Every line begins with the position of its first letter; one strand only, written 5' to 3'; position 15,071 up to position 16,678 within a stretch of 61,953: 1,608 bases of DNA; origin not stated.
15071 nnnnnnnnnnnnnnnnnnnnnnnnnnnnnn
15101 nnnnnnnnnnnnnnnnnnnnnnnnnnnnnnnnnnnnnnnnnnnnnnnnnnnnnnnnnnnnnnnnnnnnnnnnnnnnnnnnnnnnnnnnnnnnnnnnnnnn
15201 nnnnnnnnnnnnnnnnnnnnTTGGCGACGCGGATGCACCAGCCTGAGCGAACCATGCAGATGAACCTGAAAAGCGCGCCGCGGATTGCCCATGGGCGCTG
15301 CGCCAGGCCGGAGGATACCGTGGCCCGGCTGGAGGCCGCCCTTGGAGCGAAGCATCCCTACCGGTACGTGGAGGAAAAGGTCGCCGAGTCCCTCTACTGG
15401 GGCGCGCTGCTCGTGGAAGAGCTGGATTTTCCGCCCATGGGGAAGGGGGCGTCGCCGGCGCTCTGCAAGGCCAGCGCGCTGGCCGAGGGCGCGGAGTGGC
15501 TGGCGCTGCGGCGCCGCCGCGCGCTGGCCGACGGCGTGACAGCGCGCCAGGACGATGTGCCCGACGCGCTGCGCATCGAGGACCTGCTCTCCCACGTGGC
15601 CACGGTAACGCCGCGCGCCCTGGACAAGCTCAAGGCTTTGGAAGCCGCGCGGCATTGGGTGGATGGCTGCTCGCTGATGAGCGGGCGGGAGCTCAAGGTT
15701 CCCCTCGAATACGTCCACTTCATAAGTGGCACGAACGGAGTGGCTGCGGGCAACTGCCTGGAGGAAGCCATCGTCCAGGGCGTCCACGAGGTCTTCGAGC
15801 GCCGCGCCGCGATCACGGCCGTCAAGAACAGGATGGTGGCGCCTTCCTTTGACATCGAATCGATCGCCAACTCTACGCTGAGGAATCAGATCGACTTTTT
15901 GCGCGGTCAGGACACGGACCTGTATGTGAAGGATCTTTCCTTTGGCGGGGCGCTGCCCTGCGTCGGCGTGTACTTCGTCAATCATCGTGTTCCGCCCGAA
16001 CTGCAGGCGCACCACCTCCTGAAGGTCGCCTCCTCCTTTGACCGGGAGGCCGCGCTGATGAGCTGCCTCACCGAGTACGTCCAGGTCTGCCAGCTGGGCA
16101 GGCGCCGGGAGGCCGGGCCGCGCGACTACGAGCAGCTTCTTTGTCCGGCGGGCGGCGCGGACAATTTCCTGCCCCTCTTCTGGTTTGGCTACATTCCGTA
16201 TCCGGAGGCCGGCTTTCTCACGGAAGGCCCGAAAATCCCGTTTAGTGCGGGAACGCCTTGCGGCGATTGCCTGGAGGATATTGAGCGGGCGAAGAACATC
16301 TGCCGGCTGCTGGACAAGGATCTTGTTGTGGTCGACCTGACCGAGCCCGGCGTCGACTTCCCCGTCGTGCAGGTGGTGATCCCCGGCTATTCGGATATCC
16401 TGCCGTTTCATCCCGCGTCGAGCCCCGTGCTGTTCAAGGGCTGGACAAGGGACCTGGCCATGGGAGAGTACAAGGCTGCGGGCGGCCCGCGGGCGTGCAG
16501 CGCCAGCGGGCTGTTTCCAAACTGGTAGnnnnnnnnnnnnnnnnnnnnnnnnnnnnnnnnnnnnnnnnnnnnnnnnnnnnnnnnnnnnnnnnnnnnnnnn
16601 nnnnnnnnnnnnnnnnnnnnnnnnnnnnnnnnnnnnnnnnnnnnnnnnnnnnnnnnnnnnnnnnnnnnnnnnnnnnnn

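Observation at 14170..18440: ThiS-ThiF-YcaO-B12 radical SAM operon: candidate thioamide plus C-methylation system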

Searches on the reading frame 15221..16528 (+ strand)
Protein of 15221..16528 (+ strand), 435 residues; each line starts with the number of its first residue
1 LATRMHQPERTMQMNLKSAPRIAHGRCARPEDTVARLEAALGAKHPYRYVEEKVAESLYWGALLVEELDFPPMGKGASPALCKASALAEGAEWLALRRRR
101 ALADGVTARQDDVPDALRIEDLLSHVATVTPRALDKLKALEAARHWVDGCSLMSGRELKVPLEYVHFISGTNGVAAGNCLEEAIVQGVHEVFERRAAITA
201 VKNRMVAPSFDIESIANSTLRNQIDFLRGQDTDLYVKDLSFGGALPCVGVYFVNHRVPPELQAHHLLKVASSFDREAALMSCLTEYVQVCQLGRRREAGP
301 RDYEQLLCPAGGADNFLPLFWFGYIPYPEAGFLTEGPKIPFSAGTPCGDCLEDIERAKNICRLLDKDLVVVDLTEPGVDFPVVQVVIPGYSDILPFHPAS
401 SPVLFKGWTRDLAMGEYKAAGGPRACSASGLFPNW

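Call 3: search_protein_families(library=pfam, proteins=[window:15221-16528:+], max_evalue=0.01)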
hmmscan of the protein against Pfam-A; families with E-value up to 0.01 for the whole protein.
window:15221-16528:+ (435 aa): 1 family
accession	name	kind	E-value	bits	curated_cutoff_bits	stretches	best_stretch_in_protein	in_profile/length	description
PF02624.21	YcaO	-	6.1e-49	167.5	25.7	1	73-390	1-324/325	YcaO cyclodehydratase, ATP-ad Mg2+-binding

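Call 4: search_protein_families(library=ncbifam, proteins=[window:15221-16528:+], max_evalue=0.01)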
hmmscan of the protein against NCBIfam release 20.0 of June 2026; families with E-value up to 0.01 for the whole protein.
window:15221-16528:+ (435 aa): 5 families
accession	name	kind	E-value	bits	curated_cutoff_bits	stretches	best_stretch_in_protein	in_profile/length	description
TIGR00702.1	TIGR00702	domain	9.3e-22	77.6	75.65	1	74-288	53-267/377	YcaO-type kinase domain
TIGR03266.1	methan_mark_1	equivalog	3.9e-17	62.3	365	1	73-288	56-267/376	YcaO-related McrA-glycine thioamidation protein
TIGR03604.1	TOMM_cyclo_SagD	subfamily_domain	1.7e-15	56.8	219.25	1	145-395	75-341/377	thiazole/oxazole-forming peptide maturase, SagD family component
NF040716.1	YcaO_for_S12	equivalog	1.6e-13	50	700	1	157-396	163-393/571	30S ribosomal protein S12 methylthiotransferase accessory factor YcaO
TIGR03549.1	TIGR03549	equivalog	7.1e-11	41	900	1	163-395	317-540/723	OsmC domain/YcaO domain-containing protein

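Call 9: find_homologous_proteins(query=window:15221-16528:+, max_evalue=1e-10)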
Query window:15221-16528:+ (435 aa): 175 proteins with E <= 1e-10 among 8000 candidates; the best 120 are listed.
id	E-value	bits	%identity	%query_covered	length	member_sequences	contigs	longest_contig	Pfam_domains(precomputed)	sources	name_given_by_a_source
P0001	6.0e-288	973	100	97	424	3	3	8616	PF02624.22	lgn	-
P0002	2.7e-228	776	80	97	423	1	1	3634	PF02624.22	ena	-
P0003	4.6e-217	739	75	97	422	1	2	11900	PF02624.22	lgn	-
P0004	1.0e-209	715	78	92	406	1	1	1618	PF02624.22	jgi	-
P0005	2.7e-173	595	61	97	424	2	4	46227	PF02624.22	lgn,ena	-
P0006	4.5e-172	591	61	97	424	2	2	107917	PF02624.22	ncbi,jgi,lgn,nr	ncbi:MAG: YcaO-like family protein [Kiritimatiellia bacterium]|jgi:ribosomal protein S12 methylthiot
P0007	7.9e-171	587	63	97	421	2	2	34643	PF02624.22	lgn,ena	-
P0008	1.4e-170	586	60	97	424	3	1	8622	PF02624.22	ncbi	-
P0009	4.4e-170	584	65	97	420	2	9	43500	PF02624.22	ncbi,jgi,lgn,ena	-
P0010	2.1e-168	579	61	98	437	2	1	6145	PF02624.22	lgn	-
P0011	8.6e-167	574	62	97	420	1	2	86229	PF02624.22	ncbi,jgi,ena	-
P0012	1.1e-166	573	59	97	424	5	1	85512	PF02624.22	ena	-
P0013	2.6e-166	572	63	97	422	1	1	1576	PF02624.22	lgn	-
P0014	5.6e-165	568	62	97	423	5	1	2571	PF02624.22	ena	-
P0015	5.9e-165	568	61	97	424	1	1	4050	PF02624.22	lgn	-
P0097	8.7e-122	425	49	93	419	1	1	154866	PF02624.22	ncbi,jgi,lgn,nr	ncbi:MAG: ribosomal protein methylthiotransferase accessory factor [Chthoniobacter sp.]|jgi:ribosoma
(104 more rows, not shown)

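Call 10: find_encoding_contigs(protein=P0097, flank=8000, max_places=2)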
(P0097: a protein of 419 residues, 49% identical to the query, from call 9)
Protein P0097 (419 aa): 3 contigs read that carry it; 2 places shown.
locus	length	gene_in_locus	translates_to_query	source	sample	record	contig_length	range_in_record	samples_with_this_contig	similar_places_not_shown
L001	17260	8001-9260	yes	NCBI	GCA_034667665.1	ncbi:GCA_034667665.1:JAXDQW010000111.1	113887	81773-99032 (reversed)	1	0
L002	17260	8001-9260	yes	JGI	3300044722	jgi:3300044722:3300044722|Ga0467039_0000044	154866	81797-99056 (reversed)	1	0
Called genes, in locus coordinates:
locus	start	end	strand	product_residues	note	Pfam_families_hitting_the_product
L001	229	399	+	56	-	-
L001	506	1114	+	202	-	-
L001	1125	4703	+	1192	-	-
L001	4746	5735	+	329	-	PF00881:Nitroreductase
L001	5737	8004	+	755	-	PF14691:Fer4_20, PF07992:Pyr_redox_2, PF12831:FAD_oxidored (weak), PF13450:NAD_binding_8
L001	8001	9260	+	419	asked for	PF02624:YcaO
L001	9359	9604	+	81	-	-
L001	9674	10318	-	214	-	-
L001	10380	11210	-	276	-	PF01471:PG_binding_1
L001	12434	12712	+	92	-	-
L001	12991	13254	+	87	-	-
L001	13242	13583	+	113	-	PF13599:Pentapeptide_4, PF00805:Pentapeptide (faint), PF13576:Pentapeptide_3 (weak)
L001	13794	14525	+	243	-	PF00535:Glycos_transf_2, PF10111:Glyco_tranf_2_2 (faint), PF13641:Glyco_tranf_2_3, PF13632:Glyco_trans_2_3 (weak)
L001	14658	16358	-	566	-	-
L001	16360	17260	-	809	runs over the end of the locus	PF00092:VWA (weak)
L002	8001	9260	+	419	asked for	PF02624:YcaO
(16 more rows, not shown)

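Call 11: find_encoding_contigs(protein=P0006, flank=8000, max_places=2)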
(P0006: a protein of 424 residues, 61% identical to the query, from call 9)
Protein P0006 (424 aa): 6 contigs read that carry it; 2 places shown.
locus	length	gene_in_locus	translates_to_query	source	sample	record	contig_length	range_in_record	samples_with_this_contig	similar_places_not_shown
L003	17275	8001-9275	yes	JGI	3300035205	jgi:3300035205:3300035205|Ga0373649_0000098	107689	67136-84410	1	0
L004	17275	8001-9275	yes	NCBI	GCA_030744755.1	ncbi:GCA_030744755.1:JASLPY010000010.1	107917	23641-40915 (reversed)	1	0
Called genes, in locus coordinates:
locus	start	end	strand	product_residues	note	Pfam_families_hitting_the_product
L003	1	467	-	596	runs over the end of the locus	PF00664:ABC_membrane, PF00005:ABC_tran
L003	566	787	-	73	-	PF01106:NifU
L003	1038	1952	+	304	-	-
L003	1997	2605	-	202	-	PF05724:TPMT, PF13489:Methyltransf_23, PF03848:TehB, PF05175:MTS (weak), PF13847:Methyltransf_31, PF08241:Methyltransf_11, PF08242:Methyltransf_12, PF13649:Methyltransf_25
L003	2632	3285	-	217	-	PF02517:Rce1-like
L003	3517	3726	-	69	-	-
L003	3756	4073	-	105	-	-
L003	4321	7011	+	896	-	PF07812:TfuA, PF02624:YcaO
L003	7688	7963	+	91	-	PF02597:ThiS (weak)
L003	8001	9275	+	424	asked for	PF02624:YcaO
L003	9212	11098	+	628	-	PF02310:B12-binding (weak), PF04055:Radical_SAM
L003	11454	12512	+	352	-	PF13385:Laminin_G_3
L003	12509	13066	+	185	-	PF04542:Sigma70_r2, PF08281:Sigma70_r4_2 (weak)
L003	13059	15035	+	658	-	PF13709:DUF4159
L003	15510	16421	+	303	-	PF03547:Mem_trans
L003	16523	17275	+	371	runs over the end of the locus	-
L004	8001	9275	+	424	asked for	PF02624:YcaO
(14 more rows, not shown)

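Call 13: find_related_loci(query=A1, collection=genome_contigs, flank=10000)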
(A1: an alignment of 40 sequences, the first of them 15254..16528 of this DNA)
Query A1 (424 aa) in genome_contigs; peptide patterns used: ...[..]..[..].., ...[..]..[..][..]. (x = any residue, [..] = any of these).
96 stretches matched a pattern; 69 encode a relative of the query (tblastn E <= 1e-3); 69 distinct loci.
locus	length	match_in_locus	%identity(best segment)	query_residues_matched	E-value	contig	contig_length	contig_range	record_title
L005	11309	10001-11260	65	3-424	2e-173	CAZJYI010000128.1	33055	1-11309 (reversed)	MAG TPA_asm: uncultured Victivallales bacterium isolate binchicken_co97_160 genome assembly, contig: NODE_5339_length_33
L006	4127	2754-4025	62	1-424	3e-166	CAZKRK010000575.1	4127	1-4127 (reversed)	MAG TPA_asm: uncultured Victivallales bacterium isolate binchicken_co97_363 genome assembly, contig: NODE_72983_length_4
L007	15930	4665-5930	60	3-424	3e-155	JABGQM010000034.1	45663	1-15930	MAG: Verrucomicrobia bacterium isolate co234_bin56 co234_bin56_Ctg34, whole genome shotgun sequence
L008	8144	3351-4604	53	1-418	5e-141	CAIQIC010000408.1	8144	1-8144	MAG: uncultured Lentisphaerae bacterium isolate AlinenSedimentsCore2_bin-2051 genome assembly, contig: bin-2051:408/573,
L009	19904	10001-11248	52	3-424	8e-140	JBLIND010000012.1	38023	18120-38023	MAG: Candidatus Omnitrophota bacterium isolate 3300053785_28 Ga0535658_0001626, whole genome shotgun sequence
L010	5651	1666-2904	52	2-406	1e-139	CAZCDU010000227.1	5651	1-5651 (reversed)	MAG TPA_asm: uncultured Victivallales bacterium isolate binchicken_co142_396 genome assembly, contig: NODE_38442_length_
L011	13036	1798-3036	53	3-406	2e-138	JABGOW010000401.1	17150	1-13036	MAG: Verrucomicrobia bacterium isolate co234_bin17 NODE_6037_length_17150_cov_5.140977, whole genome shotgun sequence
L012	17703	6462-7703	50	1-406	8e-138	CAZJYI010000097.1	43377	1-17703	MAG TPA_asm: uncultured Victivallales bacterium isolate binchicken_co97_160 genome assembly, contig: NODE_3392_length_43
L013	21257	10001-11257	51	3-409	1e-133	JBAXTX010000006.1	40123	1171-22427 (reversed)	MAG: Verrucomicrobiia bacterium isolate ELA646 MAG646_6, whole genome shotgun sequence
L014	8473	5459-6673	51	3-409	1e-133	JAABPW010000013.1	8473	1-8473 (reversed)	MAG: Verrucomicrobia bacterium isolate S02.Bin004 Scaffold_111, whole genome shotgun sequence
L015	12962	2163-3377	50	3-409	7e-133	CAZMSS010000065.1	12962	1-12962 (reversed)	MAG TPA_asm: uncultured Verrucomicrobiota bacterium isolate binchicken_co2_359 genome assembly, contig: NODE_3629_length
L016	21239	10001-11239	48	2-406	5e-132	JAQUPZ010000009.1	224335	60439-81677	MAG: Kiritimatiellae bacterium isolate STD1_38 NODE_98_length_224335_cov_7.064222_Sandtown_D1, whole genome shotgun sequ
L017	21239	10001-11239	50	2-407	9e-132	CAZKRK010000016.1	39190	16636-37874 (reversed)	MAG TPA_asm: uncultured Victivallales bacterium isolate binchicken_co97_363 genome assembly, contig: NODE_4046_length_39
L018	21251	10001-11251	48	3-407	1e-130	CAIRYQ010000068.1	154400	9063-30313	MAG: uncultured Spartobacteria bacterium isolate Umea3_bin-0475 genome assembly, contig: bin-0475:068/129, whole genome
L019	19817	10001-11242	48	3-407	2e-130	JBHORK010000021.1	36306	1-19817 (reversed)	Verrucomicrobiota bacterium isolate SAG AM-311-M03 NODE_21_length_36306_cov_27.821329, whole genome shotgun sequence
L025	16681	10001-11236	48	3-406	6e-129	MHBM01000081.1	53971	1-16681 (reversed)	MAG: Lentisphaerae bacterium RIFOXYA12_FULL_48_11 rifixya3_full_scaffold_200, whole genome shotgun sequence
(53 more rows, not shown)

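Call 22: find_encoding_contigs(protein=P0003, flank=10000, max_places=2)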
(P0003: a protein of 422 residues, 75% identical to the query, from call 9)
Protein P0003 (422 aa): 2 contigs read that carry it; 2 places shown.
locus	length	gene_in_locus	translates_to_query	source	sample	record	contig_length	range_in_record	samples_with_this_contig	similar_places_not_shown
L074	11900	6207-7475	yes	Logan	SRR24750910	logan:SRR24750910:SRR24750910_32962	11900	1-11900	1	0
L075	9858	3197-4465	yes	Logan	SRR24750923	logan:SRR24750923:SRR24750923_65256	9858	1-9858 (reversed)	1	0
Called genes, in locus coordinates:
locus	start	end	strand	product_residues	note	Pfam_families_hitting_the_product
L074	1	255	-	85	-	?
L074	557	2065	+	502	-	PF16697:Yop-YscD_cpl, PF00498:FHA, PF20030:bpMoxR, PF07726:AAA_3, PF07728:AAA_5, PF17863:AAA_lid_2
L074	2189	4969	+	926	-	PF07812:TfuA, PF02624:YcaO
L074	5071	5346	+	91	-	PF02597:ThiS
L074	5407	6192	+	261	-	PF00899:ThiF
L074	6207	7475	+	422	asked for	PF02624:YcaO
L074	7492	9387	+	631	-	PF04055:Radical_SAM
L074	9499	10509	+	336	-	PF00532:Peripla_BP_1, PF13407:Peripla_BP_4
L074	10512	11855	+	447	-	PF14315:DUF4380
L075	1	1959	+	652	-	?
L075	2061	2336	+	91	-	PF02597:ThiS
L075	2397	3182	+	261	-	PF00899:ThiF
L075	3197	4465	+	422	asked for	PF02624:YcaO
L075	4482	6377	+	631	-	PF04055:Radical_SAM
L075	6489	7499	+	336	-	PF00532:Peripla_BP_1, PF13407:Peripla_BP_4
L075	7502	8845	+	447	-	PF14315:DUF4380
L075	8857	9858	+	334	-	?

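Call 23: find_encoding_contigs(protein=P0009, flank=10000, max_places=2)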
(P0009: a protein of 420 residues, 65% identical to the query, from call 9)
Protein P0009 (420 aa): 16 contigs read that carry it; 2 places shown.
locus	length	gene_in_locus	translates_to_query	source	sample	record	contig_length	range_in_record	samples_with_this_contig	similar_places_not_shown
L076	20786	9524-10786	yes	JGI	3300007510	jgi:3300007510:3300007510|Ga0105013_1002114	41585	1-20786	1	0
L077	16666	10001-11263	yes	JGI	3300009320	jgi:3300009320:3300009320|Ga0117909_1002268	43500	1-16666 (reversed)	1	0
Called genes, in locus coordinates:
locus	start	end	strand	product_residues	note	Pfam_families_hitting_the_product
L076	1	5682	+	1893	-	PF05593:RHS_repeat, PF25023:TEN_YD-shell (weak), PF05593:RHS_repeat, PF25023:TEN_YD-shell, PF25023:TEN_YD-shell, PF05593:RHS_repeat, PF25023:TEN_YD-shell, PF25023:TEN_YD-shell, +2 more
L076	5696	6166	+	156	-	-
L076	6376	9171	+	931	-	PF07812:TfuA, PF02624:YcaO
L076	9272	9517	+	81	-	PF02597:ThiS (weak)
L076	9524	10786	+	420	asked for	PF02624:YcaO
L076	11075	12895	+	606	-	PF04055:Radical_SAM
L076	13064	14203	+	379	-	PF13385:Laminin_G_3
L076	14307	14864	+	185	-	PF04542:Sigma70_r2, PF08281:Sigma70_r4_2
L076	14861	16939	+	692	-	PF13709:DUF4159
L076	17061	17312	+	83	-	-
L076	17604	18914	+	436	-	PF13709:DUF4159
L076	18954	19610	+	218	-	-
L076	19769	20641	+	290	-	-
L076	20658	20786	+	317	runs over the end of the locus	PF01882:DUF58, PF05762:VWA_CoxE (weak), PF13519:VWA_2 (weak)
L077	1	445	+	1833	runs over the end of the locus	PF05593:RHS_repeat (weak), PF05593:RHS_repeat, PF25023:TEN_YD-shell, PF05593:RHS_repeat, PF25023:TEN_YD-shell, PF05593:RHS_repeat, PF25023:TEN_YD-shell, PF25023:TEN_YD-shell, +2 more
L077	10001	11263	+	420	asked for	PF02624:YcaO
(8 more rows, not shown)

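Call 25: search_solved_structures(query=window:15254-16528:+, max_evalue=1)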
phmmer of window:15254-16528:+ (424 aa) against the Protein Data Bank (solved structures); distinct sequences matched with E-value up to 1: 8.
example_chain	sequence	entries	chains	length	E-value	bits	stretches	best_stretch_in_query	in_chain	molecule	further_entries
4bs9_A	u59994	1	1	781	6.1e-10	41.8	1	150-379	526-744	TRUD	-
4v1t_A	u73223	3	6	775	1e-09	41.1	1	150-379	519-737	LYND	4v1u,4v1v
7u58_A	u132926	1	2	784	6e-09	38.5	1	153-278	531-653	MusD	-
6pe3_A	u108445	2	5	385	8.5e-07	31.5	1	107-290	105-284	Uncharacterized protein MJ1094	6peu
4q84_A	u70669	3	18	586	1.6e-06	30.5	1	145-243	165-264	Ribosomal protein S12 methylthiotransferase accessory factor YcaO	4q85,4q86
6ci7_A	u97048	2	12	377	3.9e-05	26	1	132-380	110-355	YcaO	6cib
1rc9_A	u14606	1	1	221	0.29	13.2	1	307-345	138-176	cysteine-rich secretory protein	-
5o9e_B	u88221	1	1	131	0.97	11.5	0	11-87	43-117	Putative U3 small nucleolar ribonucleoprotein protein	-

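Call 26: find_encoding_contigs(protein=P0011, flank=10000, max_places=1)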
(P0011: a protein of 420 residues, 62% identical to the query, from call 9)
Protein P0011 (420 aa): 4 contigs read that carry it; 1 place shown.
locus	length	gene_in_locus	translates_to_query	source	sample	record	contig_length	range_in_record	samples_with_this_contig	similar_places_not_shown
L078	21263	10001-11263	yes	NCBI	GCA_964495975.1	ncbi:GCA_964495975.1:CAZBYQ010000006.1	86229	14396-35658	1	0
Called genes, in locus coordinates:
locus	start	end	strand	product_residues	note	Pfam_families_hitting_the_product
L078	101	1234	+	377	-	-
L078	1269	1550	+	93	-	-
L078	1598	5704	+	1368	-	PF09721:Exosortase_EpsH, PF12895:ANAPC3 (faint), PF13428:TPR_14 (faint), PF14559:TPR_19 (faint), PF23914:TPR_CcmH_CycH (faint), PF13174:TPR_6 (faint)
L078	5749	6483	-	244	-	-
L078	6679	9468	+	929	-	PF07812:TfuA, PF02624:YcaO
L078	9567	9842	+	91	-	PF02597:ThiS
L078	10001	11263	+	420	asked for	PF02624:YcaO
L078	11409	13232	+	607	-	PF04055:Radical_SAM (weak)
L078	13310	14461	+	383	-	PF13385:Laminin_G_3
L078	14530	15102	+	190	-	PF04542:Sigma70_r2, PF08281:Sigma70_r4_2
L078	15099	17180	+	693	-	PF13709:DUF4159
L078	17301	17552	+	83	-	-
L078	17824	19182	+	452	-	PF13709:DUF4159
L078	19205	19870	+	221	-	-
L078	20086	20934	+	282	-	-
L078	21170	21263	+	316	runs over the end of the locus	PF01882:DUF58, PF05762:VWA_CoxE (weak), PF13519:VWA_2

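Call 27: find_encoding_contigs(protein=P0005, flank=10000, max_places=1)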
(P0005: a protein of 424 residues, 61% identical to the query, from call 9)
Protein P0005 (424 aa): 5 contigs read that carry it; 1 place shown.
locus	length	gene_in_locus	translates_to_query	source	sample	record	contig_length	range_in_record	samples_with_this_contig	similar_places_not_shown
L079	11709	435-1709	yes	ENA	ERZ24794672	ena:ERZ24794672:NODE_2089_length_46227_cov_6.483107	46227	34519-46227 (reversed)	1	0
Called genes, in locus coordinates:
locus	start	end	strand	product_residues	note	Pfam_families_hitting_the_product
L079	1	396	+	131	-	PF02597:ThiS (weak)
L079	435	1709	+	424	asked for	PF02624:YcaO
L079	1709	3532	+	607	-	PF04055:Radical_SAM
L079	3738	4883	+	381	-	PF13385:Laminin_G_3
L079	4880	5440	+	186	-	PF04542:Sigma70_r2, PF08281:Sigma70_r4_2 (weak)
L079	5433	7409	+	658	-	PF13709:DUF4159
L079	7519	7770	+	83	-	-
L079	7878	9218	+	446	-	PF13709:DUF4159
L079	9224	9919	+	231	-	-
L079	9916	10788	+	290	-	-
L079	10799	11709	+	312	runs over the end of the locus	PF01882:DUF58, PF13519:VWA_2 (weak)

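Call 28: find_encoding_contigs(protein=P0002, flank=10000, max_places=1)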
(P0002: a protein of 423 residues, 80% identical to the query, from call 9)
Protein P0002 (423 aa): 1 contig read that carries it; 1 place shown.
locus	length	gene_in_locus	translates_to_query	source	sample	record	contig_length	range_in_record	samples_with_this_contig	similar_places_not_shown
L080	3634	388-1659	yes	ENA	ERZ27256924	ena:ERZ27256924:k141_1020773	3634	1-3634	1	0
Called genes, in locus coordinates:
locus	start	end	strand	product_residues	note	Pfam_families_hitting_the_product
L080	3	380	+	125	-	?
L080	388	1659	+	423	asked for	PF02624:YcaO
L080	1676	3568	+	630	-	PF04055:Radical_SAM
